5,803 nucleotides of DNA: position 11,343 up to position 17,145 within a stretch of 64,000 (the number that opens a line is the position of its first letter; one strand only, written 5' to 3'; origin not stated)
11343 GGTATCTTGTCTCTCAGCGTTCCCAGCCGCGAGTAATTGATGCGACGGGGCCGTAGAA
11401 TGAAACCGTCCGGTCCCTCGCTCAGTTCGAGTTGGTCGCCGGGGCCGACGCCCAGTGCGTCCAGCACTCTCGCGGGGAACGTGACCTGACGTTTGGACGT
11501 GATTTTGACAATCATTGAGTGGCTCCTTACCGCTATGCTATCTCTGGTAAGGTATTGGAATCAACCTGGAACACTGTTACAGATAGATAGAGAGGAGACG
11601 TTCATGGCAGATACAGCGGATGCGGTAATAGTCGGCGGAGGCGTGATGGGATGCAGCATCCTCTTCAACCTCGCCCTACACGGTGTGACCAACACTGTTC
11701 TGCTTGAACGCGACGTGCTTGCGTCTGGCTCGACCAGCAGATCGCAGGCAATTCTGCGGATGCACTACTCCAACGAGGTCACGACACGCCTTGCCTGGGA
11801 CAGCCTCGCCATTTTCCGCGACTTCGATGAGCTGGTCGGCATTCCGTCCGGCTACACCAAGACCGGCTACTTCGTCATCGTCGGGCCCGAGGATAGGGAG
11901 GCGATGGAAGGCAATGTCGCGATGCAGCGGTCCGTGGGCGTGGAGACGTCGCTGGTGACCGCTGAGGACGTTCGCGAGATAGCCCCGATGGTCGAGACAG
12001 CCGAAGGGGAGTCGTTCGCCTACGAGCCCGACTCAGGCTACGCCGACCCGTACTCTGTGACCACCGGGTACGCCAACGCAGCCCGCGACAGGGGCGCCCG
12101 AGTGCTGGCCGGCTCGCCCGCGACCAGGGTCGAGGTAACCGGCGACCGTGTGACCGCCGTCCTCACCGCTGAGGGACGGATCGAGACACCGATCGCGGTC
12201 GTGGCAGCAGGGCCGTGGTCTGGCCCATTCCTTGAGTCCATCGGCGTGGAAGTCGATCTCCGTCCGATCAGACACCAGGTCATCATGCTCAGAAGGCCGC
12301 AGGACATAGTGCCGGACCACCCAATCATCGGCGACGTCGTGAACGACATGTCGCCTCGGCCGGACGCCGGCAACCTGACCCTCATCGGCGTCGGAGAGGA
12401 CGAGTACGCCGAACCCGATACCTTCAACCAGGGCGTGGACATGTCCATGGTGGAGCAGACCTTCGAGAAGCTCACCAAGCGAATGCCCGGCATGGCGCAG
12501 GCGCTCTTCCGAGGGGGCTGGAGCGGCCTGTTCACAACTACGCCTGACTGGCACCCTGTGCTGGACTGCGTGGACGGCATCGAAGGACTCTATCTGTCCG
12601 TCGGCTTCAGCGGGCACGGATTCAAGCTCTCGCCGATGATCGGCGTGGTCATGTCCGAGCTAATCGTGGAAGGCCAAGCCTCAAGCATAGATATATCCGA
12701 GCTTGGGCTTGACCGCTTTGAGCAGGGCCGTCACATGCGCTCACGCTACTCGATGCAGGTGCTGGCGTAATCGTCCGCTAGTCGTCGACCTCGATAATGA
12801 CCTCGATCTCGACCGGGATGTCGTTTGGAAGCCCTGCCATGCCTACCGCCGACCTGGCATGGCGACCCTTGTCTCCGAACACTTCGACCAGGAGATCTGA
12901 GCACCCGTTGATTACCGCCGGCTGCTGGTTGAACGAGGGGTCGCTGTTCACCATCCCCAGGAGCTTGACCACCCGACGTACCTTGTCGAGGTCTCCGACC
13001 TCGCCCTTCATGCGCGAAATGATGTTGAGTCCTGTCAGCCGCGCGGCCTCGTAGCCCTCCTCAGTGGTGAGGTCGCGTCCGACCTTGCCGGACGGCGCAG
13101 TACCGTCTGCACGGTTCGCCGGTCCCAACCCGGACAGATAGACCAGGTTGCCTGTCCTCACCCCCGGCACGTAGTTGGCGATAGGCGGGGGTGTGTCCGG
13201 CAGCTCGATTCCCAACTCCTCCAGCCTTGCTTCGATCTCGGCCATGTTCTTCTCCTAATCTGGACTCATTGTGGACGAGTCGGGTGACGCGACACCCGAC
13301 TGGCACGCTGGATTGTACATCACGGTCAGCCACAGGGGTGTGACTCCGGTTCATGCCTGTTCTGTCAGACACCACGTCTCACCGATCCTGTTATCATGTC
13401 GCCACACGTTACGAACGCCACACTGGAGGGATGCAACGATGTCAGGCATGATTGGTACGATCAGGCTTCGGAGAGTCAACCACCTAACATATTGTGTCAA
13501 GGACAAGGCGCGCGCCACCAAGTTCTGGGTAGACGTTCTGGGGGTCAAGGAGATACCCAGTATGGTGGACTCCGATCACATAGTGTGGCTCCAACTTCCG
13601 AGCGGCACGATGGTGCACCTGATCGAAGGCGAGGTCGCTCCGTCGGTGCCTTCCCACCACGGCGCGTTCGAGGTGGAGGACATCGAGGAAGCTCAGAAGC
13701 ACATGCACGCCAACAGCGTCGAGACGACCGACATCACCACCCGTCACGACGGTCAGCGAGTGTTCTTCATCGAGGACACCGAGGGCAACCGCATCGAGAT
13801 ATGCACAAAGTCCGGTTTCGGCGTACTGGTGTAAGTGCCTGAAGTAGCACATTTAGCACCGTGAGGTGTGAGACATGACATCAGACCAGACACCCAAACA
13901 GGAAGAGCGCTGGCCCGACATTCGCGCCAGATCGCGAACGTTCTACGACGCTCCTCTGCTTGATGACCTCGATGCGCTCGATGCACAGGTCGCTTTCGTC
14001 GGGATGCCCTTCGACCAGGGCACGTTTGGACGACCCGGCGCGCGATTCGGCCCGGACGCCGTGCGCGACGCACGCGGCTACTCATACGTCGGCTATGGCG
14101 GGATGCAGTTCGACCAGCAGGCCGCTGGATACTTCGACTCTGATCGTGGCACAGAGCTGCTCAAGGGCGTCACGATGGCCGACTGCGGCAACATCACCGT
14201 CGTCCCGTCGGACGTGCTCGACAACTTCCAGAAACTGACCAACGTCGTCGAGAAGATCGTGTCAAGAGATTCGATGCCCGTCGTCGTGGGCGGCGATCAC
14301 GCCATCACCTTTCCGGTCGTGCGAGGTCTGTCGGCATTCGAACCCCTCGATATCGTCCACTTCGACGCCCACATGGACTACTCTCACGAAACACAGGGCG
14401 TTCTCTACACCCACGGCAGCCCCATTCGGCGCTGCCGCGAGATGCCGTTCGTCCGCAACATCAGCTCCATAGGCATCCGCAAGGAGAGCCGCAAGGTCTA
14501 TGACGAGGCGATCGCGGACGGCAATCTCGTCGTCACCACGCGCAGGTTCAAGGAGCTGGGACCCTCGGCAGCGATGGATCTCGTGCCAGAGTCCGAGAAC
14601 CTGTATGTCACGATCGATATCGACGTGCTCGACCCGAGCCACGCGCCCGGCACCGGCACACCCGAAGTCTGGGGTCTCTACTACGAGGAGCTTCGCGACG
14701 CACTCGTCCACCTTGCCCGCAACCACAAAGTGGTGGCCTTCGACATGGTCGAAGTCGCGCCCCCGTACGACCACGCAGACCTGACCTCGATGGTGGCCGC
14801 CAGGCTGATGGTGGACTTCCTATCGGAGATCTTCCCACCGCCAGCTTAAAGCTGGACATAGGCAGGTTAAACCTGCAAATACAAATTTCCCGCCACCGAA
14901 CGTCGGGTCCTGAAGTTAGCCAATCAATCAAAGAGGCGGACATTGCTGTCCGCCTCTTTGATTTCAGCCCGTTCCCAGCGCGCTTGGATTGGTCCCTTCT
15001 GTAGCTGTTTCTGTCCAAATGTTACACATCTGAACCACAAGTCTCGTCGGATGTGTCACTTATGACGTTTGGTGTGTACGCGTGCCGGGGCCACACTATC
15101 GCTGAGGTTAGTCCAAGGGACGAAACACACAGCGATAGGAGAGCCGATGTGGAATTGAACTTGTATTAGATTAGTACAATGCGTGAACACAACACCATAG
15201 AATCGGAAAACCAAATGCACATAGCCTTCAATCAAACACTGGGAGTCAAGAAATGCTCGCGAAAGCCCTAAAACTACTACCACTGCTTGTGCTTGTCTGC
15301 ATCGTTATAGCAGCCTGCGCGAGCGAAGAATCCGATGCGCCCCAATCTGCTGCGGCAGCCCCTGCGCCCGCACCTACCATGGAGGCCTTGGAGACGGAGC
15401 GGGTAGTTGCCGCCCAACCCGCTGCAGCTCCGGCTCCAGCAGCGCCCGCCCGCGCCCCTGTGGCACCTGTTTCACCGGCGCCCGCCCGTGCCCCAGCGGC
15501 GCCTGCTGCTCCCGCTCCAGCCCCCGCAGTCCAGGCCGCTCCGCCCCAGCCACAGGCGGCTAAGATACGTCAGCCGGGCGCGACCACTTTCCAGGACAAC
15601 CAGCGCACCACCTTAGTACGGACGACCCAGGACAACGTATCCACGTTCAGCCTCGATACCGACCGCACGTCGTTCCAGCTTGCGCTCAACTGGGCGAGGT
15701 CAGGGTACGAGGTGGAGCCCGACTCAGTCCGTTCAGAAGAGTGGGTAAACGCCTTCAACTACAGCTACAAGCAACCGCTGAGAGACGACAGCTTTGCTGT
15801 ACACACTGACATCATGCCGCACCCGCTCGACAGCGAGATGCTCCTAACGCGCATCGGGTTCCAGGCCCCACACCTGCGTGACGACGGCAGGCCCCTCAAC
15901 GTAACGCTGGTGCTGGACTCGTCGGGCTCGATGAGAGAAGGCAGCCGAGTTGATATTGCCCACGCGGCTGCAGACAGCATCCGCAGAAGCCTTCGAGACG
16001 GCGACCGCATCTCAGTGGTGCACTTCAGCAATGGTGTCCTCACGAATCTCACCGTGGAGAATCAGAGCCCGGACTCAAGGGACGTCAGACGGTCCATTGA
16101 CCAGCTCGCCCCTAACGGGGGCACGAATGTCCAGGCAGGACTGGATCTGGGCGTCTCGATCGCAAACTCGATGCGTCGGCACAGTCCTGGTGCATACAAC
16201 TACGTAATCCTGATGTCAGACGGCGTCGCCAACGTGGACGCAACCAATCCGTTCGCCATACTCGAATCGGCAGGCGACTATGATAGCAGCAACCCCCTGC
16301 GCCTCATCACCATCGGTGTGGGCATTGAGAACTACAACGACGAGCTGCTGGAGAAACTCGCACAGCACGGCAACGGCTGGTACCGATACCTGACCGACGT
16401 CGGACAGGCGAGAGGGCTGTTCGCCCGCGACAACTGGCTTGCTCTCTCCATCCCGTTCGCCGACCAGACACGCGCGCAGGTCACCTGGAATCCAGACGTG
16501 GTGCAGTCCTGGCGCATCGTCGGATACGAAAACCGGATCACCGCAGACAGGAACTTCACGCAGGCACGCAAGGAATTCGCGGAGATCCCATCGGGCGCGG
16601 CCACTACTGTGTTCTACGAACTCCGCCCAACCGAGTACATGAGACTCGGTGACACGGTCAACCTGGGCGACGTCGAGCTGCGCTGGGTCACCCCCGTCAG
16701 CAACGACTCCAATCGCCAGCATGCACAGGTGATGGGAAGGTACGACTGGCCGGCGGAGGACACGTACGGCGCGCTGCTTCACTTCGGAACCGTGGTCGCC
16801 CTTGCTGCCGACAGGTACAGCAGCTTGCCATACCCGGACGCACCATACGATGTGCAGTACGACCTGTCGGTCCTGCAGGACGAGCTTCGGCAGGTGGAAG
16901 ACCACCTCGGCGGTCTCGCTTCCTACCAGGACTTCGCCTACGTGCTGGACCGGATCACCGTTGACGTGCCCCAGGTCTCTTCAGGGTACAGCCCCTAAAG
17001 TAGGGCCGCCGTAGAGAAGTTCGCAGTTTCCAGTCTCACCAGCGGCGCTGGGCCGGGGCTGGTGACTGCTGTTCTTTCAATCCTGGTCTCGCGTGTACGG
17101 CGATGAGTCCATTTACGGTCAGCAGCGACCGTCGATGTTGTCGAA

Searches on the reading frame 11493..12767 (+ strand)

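Call 32: search_protein_families(library=pfam, proteins=[window:11493-12767:+], max_evalue=0.0001)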
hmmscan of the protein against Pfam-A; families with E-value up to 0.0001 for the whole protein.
window:11493-12767:+ (425 aa): 1 family
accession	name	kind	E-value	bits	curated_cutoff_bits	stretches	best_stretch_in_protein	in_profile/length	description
PF01266.30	DAO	-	2.3e-64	218.6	27.9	1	43-390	1-353/353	FAD dependent oxidoreductase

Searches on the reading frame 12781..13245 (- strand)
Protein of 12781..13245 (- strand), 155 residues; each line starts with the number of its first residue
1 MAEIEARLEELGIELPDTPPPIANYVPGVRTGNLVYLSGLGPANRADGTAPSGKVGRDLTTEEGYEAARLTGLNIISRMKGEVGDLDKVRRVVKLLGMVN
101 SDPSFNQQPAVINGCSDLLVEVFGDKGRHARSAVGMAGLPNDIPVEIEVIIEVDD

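Call 32: search_protein_families(library=pfam, proteins=[window:12781-13245:-], max_evalue=0.0001)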
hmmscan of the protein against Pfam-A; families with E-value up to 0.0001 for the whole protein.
window:12781-13245:- (155 aa): 2 families
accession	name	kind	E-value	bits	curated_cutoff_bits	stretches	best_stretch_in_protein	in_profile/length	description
PF14588.11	YjgF_endoribonc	-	3.3e-21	76.1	35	1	5-133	1-128/148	YjgF/chorismate_mutase-like, putative endoribonuclease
PF01042.26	Ribonuc_L-PSP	-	3.8e-13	49.9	27.3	1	18-152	4-120/121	Endoribonuclease L-PSP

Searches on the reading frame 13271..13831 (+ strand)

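Call 32: search_protein_families(library=pfam, proteins=[window:13271-13831:+], max_evalue=0.0001)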
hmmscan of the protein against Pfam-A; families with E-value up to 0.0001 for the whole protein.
window:13271-13831:+ (187 aa): 2 families
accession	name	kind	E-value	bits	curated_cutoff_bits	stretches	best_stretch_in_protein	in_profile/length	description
PF00903.31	Glyoxalase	-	9.5e-14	52.3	20.6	1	68-177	1-121/121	Glyoxalase/Bleomycin resistance protein/Dioxygenase superfamily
PF13669.12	Glyoxalase_4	-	2.9e-07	31.2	27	1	70-166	1-109/109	Glyoxalase/Bleomycin resistance protein/Dioxygenase superfamily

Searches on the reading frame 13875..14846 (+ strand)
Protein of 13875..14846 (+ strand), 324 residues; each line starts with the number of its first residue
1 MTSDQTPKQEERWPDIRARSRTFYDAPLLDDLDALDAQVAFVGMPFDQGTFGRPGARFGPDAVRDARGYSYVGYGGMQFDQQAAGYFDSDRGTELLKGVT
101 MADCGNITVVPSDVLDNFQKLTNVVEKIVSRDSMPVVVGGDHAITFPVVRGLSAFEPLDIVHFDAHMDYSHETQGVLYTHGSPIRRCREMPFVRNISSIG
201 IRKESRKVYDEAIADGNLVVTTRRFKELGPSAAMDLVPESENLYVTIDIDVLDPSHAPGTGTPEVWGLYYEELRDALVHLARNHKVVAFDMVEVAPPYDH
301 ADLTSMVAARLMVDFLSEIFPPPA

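Call 32: search_protein_families(library=pfam, proteins=[window:13875-14846:+], max_evalue=0.0001)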
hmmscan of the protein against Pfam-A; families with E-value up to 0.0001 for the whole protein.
window:13875-14846:+ (324 aa): 1 family
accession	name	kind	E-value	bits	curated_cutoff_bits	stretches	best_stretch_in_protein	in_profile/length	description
PF00491.26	Arginase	-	2e-70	237.9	22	1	38-315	2-277/280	Arginase family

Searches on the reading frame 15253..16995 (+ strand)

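Call 32: search_protein_families(library=pfam, proteins=[window:15253-16995:+], max_evalue=0.0001)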
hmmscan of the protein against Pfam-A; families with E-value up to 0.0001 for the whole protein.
window:15253-16995:+ (581 aa): 6 families
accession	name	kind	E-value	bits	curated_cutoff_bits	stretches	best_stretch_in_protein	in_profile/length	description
PF12450.13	vWF_A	-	8e-18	64.7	25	1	111-198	5-92/94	von Willebrand factor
PF00092.34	VWA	-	9.3e-15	55.7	23.8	1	216-386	1-168/174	von Willebrand factor type A domain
PF13519.12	VWA_2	-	4.8e-14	53.3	27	1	218-324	2-106/107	von Willebrand factor type A domain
PF12034.13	YfbK_C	-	1.7e-13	51.6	25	1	402-505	6-107/184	Uncharacterized protein YfbK, C-terminal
PF13768.12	VWA_3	-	6.7e-10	39.7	27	1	216-378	2-154/155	von Willebrand factor type A domain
PF05762.20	VWA_CoxE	-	6.3e-05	22.9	26.4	0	212-326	54-161/222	VWA domain containing CoxE-like protein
